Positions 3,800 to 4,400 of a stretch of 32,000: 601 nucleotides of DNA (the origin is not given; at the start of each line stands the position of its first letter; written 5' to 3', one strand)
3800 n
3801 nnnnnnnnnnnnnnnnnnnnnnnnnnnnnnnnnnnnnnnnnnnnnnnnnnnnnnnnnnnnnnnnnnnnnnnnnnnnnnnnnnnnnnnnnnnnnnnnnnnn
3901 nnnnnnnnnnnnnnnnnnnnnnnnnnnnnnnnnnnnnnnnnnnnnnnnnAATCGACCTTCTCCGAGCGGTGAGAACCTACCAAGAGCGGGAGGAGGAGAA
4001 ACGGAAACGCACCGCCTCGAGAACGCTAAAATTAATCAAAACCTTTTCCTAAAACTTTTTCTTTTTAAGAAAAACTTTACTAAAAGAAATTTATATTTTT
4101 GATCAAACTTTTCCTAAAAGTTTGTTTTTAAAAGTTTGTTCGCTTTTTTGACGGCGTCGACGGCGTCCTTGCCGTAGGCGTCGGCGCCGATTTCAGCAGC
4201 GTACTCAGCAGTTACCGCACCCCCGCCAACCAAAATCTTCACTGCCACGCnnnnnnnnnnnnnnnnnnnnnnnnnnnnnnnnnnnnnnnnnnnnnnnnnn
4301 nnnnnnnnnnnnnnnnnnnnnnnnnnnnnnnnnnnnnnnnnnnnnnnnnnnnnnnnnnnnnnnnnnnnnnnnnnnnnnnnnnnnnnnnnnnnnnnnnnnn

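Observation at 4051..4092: Two nearly identical 42-nt stop-codon modules 28 kb apart that differ only by a complemented hairpin loop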

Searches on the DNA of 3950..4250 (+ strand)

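Call 48: search_rna_families(source=window, start=3950, end=4250, threshold=evalue, max_evalue=1)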
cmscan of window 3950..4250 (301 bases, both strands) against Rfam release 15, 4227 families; matches with E-value up to 1: 1.
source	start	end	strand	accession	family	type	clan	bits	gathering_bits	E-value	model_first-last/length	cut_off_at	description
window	4052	4182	+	RF02634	EF3314_EF3315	Gene; sRNA;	-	20.2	100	0.013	1-141/141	no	Enterococcus sRNA EF3314_EF3315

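Call 73: search_dna_similar(query=window:4036-4126:+, collection=plasmids, mode=distant, max_evalue=0.01, max_rows=10)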
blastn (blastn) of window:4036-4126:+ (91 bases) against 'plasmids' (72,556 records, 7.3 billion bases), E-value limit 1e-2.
No match.

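Call 74: search_dna_similar(query=window:4036-4126:+, collection=phages, mode=distant, max_evalue=0.01, max_rows=10)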
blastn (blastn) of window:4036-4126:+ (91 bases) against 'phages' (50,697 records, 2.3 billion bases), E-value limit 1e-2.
No match.
